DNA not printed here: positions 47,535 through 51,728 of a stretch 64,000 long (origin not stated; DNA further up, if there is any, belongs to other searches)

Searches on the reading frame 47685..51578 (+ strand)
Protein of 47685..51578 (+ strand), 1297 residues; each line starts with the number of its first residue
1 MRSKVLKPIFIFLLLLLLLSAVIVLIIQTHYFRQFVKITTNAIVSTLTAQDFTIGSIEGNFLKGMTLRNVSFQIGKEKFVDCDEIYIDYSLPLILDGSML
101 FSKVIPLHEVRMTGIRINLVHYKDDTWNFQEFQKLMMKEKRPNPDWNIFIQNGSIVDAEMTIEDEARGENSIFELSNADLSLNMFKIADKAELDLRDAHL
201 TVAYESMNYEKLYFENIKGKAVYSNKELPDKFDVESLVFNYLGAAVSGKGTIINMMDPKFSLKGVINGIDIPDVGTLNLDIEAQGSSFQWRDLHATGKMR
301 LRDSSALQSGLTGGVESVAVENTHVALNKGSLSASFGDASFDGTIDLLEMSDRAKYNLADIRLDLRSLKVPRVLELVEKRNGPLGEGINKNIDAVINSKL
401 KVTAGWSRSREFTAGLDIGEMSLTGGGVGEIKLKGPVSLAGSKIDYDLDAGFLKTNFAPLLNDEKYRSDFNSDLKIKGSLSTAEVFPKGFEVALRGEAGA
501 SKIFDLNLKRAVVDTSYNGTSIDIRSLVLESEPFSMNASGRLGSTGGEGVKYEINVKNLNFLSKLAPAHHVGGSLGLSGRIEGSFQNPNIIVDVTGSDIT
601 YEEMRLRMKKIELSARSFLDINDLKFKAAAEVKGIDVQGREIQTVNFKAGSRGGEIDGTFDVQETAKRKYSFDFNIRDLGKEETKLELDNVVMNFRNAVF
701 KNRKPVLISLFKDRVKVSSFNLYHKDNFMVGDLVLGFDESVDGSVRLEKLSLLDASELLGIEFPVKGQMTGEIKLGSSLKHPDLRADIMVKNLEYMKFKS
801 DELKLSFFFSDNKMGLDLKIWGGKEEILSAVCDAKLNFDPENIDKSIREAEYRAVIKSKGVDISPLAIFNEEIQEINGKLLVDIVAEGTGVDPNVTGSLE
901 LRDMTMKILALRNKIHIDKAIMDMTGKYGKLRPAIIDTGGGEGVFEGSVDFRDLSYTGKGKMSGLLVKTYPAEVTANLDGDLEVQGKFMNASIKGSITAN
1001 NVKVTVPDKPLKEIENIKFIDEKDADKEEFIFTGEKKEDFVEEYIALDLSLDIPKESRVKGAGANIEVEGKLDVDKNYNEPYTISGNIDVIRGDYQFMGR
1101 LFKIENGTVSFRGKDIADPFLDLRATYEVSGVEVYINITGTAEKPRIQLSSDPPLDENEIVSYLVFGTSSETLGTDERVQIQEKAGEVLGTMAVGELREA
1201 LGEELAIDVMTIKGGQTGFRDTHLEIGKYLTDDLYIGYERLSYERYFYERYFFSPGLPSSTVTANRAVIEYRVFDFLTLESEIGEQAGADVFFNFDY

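Call 32: search_protein_families(library=pfam, proteins=[window:47685-51578:+], max_evalue=0.001)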
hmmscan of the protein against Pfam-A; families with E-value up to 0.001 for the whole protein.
window:47685-51578:+ (1297 aa): 3 families
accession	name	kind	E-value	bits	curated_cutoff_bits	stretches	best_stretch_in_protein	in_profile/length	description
PF04357.19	TamB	-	4.3e-61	207.7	22.4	1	937-1297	7-381/381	TamB, inner membrane protein subunit of TAM complex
PF05359.17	DUF748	-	7.1e-08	31.4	50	1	2-187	11-189/1037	Domain of Unknown Function (DUF748)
PF05170.20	AsmA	-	1.9e-06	27.4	29.8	1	4-181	6-193/607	AsmA family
